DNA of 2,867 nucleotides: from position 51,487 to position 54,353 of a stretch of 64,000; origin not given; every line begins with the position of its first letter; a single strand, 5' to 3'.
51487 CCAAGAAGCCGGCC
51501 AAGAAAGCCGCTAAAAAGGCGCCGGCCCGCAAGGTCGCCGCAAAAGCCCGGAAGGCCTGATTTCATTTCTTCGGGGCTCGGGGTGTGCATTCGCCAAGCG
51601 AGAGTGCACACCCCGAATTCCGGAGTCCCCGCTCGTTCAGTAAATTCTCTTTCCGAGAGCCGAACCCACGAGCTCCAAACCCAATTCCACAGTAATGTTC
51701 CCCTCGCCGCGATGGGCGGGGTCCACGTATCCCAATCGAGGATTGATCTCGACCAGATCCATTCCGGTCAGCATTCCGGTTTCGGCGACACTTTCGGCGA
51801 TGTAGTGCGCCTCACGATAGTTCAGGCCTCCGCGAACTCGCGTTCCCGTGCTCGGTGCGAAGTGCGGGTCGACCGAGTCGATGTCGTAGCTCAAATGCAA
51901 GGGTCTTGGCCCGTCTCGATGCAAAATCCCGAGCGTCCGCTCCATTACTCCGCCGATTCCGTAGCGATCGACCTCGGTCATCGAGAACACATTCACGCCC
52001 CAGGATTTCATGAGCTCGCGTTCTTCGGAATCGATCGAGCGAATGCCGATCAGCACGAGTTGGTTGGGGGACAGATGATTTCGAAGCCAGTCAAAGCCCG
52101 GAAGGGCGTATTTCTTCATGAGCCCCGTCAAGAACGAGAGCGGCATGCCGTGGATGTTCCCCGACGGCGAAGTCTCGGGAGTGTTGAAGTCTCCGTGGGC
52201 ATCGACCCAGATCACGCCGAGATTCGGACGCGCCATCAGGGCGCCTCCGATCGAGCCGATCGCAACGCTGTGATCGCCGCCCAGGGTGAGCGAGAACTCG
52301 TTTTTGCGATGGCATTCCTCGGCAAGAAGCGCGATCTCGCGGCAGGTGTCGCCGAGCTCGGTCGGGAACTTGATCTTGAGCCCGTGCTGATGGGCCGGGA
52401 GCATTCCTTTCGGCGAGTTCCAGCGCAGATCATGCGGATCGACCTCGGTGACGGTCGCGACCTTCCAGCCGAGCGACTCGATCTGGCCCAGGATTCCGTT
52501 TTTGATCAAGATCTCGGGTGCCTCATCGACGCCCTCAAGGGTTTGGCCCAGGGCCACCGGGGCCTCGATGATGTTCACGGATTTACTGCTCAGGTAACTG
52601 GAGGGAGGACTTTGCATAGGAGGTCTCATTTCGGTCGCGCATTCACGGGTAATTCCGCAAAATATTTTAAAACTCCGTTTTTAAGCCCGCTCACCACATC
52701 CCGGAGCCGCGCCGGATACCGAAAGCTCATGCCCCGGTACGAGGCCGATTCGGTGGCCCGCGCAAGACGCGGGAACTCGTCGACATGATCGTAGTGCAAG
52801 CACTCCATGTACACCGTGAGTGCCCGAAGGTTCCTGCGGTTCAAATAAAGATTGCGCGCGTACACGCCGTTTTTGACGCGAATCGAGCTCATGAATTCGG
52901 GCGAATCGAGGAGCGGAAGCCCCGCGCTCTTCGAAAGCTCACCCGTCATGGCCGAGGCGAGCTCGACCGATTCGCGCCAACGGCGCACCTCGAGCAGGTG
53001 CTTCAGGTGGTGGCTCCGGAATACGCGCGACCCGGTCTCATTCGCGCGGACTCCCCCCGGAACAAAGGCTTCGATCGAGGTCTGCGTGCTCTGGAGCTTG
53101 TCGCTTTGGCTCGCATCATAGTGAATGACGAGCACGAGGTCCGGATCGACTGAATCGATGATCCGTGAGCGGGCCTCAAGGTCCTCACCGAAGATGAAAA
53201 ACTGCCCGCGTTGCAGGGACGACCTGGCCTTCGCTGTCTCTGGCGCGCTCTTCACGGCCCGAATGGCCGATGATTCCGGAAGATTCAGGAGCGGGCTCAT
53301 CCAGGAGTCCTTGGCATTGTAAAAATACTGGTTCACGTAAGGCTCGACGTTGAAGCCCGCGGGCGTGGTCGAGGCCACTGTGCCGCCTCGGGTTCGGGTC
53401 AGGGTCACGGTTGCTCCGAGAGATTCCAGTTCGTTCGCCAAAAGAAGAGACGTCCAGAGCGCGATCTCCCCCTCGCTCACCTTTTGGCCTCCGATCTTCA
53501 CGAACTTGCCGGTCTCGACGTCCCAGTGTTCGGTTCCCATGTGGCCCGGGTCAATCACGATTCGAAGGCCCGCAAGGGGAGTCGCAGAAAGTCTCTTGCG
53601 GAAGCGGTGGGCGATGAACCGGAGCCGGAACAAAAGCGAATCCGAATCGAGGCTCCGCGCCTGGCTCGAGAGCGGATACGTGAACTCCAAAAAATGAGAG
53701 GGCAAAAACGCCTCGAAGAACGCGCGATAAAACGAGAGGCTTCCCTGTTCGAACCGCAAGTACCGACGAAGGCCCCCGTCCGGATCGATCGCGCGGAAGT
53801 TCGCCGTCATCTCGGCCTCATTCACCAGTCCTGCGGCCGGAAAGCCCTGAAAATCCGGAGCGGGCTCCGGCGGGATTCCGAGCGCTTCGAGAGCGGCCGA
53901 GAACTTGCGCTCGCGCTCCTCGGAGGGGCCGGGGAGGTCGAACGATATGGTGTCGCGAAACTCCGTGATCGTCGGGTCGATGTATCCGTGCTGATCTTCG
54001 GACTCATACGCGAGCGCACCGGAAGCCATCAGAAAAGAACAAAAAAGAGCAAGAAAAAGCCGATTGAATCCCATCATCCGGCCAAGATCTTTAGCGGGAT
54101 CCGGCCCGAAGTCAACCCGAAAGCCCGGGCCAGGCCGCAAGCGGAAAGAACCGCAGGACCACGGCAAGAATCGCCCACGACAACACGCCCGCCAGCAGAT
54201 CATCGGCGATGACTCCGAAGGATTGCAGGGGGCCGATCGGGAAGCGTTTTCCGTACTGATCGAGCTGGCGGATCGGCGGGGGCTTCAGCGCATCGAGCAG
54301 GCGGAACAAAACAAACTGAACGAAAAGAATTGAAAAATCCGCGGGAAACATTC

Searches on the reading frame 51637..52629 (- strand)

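Call 89: search_protein_families(library=pfam, proteins=[window:51637-52629:-], max_evalue=0.00001)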
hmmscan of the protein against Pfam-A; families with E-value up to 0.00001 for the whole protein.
window:51637-52629:- (330 aa): 1 family
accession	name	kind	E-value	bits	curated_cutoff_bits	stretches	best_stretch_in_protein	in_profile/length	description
PF00491.26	Arginase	-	9e-63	212.8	22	1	17-324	2-277/280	Arginase family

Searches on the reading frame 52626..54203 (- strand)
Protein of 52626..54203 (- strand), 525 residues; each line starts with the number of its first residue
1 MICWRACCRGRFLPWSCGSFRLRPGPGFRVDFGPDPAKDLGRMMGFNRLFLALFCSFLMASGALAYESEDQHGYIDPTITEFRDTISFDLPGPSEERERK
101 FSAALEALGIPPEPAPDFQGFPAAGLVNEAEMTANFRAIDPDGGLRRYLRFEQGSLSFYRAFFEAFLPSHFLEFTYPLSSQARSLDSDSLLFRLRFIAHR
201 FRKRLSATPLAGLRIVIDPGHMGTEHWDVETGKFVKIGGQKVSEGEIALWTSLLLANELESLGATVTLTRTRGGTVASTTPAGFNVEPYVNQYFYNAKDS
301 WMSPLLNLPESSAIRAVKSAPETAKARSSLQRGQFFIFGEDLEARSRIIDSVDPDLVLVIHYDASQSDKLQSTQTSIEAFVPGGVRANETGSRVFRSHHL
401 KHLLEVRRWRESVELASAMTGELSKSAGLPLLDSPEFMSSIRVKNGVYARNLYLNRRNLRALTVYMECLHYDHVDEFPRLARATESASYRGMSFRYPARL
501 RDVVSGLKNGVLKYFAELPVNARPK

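Call 89: search_protein_families(library=pfam, proteins=[window:52626-54203:-], max_evalue=0.00001)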
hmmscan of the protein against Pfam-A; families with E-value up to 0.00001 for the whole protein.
window:52626-54203:- (525 aa): 1 family
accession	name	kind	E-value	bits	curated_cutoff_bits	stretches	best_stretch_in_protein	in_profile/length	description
PF01520.23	Amidase_3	-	3.2e-10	40.8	27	1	215-481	1-156/174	N-acetylmuramoyl-L-alanine amidase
